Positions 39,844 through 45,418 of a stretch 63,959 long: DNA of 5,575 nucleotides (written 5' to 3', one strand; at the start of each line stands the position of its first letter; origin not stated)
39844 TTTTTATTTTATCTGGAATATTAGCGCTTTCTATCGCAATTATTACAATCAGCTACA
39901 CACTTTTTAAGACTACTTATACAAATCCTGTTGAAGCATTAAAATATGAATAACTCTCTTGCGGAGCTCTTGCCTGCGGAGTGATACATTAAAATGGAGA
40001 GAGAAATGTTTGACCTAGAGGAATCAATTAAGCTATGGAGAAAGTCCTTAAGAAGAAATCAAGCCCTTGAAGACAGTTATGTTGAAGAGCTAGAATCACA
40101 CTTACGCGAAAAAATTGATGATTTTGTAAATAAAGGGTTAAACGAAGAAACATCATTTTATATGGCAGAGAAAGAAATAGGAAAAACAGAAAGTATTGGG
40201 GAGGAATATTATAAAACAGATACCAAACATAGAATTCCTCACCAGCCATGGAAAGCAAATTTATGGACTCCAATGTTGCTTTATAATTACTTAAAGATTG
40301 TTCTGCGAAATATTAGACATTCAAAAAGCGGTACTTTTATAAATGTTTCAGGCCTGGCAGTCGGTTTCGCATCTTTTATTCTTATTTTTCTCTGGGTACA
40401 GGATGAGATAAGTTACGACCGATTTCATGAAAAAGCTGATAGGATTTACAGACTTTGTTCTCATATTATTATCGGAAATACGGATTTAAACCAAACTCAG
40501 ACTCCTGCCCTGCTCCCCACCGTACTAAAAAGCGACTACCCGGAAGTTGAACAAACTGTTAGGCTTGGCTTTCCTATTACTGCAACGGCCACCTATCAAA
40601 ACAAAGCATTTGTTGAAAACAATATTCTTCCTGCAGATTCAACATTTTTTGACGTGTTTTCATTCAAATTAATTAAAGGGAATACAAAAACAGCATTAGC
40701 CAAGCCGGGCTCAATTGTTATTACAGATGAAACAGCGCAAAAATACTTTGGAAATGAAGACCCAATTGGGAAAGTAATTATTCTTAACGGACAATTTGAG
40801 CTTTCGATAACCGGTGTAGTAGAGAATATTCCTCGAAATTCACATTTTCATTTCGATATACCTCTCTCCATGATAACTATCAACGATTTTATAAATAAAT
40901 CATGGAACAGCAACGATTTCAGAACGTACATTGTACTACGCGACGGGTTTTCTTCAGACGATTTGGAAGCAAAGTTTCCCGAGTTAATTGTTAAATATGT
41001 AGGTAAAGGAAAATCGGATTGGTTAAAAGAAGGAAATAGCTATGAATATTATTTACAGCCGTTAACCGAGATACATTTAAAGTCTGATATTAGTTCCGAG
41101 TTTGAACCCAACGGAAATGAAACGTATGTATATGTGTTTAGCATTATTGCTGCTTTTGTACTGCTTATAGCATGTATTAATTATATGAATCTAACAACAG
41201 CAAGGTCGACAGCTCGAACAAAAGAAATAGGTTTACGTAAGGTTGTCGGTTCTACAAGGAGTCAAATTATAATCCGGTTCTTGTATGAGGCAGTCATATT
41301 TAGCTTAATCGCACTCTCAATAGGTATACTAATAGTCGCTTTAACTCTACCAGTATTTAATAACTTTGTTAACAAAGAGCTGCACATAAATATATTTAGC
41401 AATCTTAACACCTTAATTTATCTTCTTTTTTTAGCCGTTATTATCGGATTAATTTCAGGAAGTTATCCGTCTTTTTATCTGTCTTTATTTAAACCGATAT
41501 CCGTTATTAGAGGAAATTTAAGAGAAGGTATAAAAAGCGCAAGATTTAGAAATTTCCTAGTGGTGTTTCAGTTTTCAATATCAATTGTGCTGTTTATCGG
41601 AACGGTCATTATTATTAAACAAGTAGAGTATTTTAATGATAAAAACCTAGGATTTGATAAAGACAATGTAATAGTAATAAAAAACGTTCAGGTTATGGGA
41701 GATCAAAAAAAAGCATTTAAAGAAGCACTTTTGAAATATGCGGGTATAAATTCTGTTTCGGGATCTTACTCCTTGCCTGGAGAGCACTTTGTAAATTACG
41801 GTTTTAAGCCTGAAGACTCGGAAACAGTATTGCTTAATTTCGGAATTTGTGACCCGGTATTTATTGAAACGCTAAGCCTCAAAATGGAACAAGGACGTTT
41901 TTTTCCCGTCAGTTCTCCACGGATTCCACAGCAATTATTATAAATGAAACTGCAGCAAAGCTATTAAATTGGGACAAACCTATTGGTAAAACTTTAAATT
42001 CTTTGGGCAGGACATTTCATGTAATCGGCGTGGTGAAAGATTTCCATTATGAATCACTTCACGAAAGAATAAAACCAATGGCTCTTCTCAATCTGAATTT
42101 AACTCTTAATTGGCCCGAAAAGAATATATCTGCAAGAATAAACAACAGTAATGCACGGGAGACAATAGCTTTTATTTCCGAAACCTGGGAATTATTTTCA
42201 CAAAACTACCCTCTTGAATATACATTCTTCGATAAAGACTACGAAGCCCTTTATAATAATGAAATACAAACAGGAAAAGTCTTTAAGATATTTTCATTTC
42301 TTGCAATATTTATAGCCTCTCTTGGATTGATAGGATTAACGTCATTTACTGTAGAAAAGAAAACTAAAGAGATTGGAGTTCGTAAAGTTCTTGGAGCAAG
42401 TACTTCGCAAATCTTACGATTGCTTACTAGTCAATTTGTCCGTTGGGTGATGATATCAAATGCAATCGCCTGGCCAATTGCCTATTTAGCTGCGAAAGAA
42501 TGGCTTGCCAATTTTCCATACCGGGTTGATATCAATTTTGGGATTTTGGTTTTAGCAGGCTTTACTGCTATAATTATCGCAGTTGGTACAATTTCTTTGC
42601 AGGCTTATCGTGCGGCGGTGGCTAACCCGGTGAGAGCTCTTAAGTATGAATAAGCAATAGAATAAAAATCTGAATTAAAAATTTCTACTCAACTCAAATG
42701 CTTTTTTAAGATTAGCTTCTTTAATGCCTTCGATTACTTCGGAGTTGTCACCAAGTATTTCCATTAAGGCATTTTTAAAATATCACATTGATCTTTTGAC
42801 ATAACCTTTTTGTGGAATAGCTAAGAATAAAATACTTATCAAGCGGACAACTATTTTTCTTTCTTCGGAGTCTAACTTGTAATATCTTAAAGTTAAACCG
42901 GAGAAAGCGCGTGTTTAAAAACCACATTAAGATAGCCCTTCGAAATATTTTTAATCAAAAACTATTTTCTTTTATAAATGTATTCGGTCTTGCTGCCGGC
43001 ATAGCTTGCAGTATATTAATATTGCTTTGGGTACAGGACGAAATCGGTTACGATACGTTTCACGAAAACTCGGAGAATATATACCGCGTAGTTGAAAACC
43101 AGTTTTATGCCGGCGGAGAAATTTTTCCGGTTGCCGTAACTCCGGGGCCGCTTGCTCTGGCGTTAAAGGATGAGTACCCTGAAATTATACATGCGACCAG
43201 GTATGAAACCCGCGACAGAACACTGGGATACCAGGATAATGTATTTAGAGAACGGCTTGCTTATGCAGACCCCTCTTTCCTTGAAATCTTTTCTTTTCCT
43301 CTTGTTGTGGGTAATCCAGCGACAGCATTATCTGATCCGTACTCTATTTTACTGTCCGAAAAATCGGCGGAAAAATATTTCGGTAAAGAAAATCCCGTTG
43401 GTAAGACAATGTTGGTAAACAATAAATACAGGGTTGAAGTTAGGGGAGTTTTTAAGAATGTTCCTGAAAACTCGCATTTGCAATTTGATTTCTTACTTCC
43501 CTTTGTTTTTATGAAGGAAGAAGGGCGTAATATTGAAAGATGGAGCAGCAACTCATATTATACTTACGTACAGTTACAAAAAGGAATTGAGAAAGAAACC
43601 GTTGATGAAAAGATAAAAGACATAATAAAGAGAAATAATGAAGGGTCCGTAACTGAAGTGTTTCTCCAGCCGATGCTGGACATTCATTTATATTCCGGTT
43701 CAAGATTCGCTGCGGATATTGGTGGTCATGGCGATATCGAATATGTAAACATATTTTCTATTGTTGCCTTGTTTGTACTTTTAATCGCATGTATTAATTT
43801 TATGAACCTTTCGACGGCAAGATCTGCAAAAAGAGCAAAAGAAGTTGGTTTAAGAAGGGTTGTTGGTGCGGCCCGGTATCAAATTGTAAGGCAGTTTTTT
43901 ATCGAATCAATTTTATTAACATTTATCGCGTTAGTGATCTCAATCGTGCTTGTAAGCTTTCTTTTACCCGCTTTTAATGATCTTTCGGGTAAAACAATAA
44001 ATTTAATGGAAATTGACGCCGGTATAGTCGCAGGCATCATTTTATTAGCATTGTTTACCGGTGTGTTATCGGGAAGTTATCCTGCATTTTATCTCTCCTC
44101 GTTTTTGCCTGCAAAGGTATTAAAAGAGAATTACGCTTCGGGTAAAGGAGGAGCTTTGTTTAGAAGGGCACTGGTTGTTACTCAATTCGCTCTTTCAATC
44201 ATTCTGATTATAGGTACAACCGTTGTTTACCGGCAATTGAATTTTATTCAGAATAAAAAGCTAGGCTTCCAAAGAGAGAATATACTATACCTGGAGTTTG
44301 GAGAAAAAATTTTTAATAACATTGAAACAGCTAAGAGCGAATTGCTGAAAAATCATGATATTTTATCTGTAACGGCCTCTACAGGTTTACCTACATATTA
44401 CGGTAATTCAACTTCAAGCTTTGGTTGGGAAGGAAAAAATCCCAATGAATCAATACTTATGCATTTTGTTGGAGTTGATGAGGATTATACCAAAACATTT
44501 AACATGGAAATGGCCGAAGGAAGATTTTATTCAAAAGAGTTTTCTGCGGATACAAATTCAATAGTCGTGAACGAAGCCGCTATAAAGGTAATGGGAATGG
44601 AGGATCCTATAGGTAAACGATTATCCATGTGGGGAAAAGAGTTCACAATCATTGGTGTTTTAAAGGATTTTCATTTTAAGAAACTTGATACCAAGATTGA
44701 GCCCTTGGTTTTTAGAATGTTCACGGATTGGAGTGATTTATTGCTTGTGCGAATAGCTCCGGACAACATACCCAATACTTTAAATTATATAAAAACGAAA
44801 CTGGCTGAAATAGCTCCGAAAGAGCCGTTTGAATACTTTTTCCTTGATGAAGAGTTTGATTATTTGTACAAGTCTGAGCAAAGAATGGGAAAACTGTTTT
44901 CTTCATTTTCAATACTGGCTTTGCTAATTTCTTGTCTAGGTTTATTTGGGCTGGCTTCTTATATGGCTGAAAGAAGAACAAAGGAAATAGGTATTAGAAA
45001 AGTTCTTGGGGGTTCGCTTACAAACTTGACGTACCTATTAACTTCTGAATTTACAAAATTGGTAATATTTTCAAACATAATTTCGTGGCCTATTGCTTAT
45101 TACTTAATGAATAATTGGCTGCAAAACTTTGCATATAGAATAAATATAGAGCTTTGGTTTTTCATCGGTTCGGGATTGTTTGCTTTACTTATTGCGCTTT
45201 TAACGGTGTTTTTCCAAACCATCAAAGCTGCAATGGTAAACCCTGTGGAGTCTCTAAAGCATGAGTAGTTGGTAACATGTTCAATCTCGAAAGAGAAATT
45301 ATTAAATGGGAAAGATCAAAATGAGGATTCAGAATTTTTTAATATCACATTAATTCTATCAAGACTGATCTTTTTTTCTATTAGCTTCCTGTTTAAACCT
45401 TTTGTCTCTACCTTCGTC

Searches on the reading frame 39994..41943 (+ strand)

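Call 27: search_protein_families(library=ncbifam, proteins=[window:39994-41943:+], max_evalue=1)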
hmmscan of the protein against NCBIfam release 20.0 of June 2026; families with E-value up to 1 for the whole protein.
window:39994-41943:+ (649 aa): 7 families
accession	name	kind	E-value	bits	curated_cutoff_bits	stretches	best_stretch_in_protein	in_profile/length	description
TIGR03434.1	ADOP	subfamily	1.8e-44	152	622.3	1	100-637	5-550/803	ADOP family duplicated permease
NF038008.1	ABC_perm_DarB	equivalog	4e-29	101.1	700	1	114-563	12-456/777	darobactin export ABC transporter permease subunit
NF007826.0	PRK10535.1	equivalog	1.8e-16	59.6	966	1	207-503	365-643/648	macrolide ABC transporter ATP-binding protein/permease MacB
NF038403.1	perm_prefix_1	domain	1.4e-10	40.8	30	1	15-72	1-58/59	permease prefix domain 1-containing protein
NF038346.1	FtsX_actino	exception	1.1e-05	25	250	1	383-487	184-292/308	permease-like cell division protein FtsX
TIGR00439.2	FtsX_Gneg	equivalog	0.00028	20.2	255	1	401-488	187-282/292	permease-like cell division protein FtsX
NF038347.1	FtsX_Gpos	exception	0.004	16.5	225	1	385-494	173-288/296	permease-like cell division protein FtsX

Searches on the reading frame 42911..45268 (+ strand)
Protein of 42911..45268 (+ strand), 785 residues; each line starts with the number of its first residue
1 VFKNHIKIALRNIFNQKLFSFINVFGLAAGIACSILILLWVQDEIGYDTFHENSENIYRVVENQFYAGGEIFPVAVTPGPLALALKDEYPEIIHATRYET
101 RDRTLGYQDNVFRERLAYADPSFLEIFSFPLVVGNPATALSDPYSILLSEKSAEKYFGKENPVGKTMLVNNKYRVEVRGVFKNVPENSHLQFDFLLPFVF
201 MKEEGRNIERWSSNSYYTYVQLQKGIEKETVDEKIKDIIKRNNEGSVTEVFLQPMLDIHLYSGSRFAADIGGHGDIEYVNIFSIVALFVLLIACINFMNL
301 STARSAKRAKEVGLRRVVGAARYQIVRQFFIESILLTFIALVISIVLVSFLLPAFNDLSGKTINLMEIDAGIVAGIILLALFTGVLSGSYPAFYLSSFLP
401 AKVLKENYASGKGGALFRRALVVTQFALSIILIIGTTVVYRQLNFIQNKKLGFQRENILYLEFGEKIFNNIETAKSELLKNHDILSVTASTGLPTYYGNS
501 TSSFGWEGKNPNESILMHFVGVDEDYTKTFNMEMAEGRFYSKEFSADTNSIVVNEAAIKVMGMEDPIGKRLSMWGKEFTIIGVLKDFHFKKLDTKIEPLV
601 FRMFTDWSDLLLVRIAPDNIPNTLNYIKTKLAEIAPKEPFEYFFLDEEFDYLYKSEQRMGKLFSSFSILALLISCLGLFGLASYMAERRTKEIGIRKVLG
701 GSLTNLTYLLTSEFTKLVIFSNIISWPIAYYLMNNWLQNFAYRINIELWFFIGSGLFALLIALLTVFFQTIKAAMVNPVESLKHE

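Call 6: search_protein_families(library=pfam, proteins=[window:42911-45268:+])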
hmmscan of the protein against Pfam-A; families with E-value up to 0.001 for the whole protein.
window:42911-45268:+ (785 aa): 2 families
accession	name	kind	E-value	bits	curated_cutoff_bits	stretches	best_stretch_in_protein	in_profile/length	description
PF12704.14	MacB_PCD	-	3.5e-40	138.9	27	2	20-237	1-206/207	MacB-like periplasmic core domain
PF02687.27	FtsX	-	2.1e-21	76.6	25.5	2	284-397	2-117/120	FtsX-like permease C-terminal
